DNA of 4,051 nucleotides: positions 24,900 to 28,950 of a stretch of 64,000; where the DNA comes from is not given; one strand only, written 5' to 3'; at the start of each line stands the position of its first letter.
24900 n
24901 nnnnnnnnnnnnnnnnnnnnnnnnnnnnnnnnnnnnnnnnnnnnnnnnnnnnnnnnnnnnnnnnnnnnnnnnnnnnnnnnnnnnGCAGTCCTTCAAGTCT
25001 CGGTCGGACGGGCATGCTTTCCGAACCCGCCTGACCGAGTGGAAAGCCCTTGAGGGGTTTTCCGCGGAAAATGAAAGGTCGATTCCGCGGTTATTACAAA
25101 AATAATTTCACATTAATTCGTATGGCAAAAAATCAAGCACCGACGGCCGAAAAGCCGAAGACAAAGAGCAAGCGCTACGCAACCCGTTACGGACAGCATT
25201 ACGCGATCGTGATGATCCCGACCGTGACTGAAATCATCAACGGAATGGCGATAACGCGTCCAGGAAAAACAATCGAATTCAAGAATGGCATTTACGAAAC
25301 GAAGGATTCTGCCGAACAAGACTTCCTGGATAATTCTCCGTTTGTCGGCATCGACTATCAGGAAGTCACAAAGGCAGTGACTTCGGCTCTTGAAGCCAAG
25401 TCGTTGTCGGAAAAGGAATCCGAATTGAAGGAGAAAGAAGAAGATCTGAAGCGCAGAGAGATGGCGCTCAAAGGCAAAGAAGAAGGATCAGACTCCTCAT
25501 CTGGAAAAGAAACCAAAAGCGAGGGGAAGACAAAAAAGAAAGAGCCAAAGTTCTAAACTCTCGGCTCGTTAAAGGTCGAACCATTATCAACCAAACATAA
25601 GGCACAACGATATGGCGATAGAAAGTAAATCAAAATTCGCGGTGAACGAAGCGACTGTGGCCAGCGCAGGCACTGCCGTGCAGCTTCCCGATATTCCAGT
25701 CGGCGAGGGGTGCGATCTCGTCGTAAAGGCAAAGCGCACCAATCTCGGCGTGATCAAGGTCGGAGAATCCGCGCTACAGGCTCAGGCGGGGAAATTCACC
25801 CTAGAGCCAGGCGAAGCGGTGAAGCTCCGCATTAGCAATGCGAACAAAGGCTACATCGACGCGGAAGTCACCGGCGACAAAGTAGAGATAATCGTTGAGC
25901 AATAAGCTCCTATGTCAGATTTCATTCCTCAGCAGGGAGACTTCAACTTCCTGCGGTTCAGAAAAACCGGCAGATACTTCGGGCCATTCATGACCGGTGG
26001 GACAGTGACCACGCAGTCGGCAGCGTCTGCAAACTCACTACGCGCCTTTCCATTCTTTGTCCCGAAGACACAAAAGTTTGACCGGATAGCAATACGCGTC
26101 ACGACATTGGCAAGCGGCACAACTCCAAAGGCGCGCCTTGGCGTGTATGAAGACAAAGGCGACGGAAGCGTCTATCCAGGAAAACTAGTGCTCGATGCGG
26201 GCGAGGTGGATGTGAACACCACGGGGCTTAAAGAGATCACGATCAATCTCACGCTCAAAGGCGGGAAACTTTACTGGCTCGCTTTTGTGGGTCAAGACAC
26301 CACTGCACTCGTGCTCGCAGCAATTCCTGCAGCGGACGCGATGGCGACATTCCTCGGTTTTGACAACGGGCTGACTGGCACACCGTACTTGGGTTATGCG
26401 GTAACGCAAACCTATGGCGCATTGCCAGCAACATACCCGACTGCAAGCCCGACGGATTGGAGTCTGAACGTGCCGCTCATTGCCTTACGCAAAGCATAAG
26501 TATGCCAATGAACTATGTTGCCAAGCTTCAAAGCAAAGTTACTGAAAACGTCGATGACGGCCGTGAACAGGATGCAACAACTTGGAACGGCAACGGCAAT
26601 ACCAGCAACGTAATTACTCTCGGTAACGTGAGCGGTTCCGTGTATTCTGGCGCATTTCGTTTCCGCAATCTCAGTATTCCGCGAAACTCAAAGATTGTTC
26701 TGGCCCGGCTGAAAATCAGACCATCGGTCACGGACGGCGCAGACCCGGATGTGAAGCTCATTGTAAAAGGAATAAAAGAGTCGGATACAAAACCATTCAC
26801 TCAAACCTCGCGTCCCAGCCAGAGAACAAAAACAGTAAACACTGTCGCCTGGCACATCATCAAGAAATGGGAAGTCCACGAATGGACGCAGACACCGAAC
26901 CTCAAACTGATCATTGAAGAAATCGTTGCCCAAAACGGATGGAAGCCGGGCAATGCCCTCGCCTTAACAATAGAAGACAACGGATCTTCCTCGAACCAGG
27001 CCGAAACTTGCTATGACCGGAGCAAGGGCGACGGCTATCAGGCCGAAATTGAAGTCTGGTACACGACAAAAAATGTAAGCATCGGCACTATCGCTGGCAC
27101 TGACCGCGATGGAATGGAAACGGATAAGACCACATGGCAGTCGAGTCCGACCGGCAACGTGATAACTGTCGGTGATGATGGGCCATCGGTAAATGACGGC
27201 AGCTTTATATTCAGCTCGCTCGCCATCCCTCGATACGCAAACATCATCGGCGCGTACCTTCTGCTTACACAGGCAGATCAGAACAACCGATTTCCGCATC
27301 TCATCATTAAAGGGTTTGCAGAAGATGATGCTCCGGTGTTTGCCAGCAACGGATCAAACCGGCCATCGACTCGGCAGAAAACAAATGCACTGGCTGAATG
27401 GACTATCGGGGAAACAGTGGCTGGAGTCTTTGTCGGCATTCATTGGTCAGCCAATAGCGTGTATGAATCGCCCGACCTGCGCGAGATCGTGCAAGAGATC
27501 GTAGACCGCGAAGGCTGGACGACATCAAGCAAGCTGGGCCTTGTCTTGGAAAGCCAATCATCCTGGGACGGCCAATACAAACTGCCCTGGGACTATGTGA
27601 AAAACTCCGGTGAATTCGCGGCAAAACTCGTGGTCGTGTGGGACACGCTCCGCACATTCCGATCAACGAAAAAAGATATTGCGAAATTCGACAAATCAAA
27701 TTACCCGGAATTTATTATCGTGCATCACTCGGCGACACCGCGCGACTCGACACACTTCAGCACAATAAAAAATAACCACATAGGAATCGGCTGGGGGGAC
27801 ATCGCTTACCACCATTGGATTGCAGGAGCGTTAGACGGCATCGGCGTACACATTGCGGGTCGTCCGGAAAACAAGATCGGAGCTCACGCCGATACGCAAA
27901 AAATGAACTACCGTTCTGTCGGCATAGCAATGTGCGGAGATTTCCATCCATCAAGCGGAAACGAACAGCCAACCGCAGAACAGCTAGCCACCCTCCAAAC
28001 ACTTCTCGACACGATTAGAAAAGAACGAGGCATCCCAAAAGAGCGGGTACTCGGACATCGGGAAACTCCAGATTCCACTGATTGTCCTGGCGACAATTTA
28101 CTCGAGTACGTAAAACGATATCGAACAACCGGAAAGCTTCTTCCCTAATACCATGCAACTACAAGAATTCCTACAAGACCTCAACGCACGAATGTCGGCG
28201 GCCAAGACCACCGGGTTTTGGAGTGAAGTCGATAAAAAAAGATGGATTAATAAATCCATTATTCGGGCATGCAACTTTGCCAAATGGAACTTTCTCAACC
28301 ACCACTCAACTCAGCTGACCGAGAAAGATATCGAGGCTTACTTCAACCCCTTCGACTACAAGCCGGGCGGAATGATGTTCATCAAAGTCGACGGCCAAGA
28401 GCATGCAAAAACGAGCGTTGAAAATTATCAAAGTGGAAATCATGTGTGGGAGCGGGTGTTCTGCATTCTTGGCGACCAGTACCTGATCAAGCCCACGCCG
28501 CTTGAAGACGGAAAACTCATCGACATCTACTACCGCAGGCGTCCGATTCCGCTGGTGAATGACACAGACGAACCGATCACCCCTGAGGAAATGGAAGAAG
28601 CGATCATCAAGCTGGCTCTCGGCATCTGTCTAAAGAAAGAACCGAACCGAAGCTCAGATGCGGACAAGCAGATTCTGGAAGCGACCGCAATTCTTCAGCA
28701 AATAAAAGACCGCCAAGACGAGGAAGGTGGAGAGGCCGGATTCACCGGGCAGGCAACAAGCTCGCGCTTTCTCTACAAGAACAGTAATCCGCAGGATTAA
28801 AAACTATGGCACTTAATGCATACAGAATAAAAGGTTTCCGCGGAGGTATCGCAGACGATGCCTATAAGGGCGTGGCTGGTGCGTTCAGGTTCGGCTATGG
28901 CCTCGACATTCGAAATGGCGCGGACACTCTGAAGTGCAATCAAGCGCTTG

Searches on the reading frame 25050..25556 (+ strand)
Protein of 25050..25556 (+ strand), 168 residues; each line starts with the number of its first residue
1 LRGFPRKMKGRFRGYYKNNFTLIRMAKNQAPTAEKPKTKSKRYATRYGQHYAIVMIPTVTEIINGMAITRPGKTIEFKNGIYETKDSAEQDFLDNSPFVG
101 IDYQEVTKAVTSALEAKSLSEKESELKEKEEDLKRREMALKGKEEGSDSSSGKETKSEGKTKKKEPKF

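Call 10: search_protein_families(library=pfam, proteins=[window:25050-25556:+], max_evalue=0.01)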
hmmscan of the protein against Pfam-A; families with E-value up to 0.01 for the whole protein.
window:25050-25556:+ (168 aa): 0 families

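Call 16: search_protein_families(library=phrogs, proteins=[window:25050-25556:+], max_evalue=0.001)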
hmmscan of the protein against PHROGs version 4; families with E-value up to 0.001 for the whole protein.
window:25050-25556:+ (168 aa): 1 family
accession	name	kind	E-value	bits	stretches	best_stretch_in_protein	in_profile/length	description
phrog_34377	-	unknown function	0.00085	20.1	0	72-99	37-64/71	-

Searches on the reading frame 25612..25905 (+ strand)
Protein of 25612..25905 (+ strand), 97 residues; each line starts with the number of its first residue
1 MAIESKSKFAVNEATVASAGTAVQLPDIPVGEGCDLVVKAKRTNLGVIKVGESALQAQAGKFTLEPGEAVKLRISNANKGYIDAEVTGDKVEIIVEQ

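Call 42: search_protein_families(library=phrogs, proteins=[window:25612-25905:+], max_evalue=0.001)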
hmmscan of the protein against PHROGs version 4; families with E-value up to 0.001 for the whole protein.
window:25612-25905:+ (97 aa): 0 families

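Call 71: search_protein_families(library=pfam, proteins=[window:25612-25902:+], max_evalue=0.05)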
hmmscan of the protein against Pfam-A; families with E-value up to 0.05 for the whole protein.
window:25612-25902:+ (97 aa): 1 family
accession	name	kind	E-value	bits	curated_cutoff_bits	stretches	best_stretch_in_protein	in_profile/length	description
PF18614.7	RNase_II_C_S1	-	0.0058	16.9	26.6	0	37-77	7-47/59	RNase II-type exonuclease C-terminal S1 domain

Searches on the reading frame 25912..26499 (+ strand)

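Call 16: search_protein_families(library=phrogs, proteins=[window:25912-26499:+], max_evalue=0.001)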
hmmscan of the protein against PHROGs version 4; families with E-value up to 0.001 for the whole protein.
window:25912-26499:+ (195 aa): 3 families
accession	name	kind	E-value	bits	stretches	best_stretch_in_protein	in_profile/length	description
phrog_25864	-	unknown function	4.9e-15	56.6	1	26-177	31-178/193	-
phrog_21562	-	tail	9.3e-08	32.5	1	28-174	158-304/324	tail protein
phrog_25093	-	unknown function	4.1e-05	23.5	1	29-134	406-506/564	-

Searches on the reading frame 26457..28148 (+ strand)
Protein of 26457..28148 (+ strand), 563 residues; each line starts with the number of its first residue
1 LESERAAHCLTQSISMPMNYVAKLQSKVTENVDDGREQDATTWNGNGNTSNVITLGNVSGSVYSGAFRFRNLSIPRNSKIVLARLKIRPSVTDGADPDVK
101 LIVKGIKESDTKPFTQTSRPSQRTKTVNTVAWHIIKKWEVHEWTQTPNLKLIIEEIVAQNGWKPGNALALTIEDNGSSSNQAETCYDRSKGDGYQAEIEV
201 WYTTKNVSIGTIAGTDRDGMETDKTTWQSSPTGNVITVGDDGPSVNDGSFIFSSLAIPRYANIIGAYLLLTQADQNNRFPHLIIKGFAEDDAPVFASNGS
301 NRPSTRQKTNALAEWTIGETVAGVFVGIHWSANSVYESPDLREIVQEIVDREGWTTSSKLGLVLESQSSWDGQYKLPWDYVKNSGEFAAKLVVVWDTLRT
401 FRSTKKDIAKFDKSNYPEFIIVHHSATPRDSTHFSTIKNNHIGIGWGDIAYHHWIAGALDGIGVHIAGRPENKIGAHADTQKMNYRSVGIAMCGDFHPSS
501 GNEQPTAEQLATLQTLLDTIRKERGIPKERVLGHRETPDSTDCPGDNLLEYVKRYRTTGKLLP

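Call 16: search_protein_families(library=phrogs, proteins=[window:26457-28148:+], max_evalue=0.001)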
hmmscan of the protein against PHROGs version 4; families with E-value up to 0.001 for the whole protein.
window:26457-28148:+ (563 aa): 2 families
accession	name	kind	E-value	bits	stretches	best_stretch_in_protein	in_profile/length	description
phrog_822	-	lysis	3.1e-25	90.2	1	403-554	10-155/215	amidase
phrog_1493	-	lysis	1e-18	68.7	1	412-548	29-155/394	endolysin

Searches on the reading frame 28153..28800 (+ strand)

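Call 16: search_protein_families(library=phrogs, proteins=[window:28153-28800:+], max_evalue=0.001)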
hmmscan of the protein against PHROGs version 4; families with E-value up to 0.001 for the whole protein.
window:28153-28800:+ (215 aa): 0 families

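Call 71: search_protein_families(library=pfam, proteins=[window:28153-28797:+], max_evalue=0.05)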
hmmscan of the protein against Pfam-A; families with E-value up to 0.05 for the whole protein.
window:28153-28797:+ (215 aa): 1 family
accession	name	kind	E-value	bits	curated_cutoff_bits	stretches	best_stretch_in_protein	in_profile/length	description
PF24175.2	SU10_adaptor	-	7.6e-09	36.7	27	1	1-188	1-184/194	SU10 adaptor protein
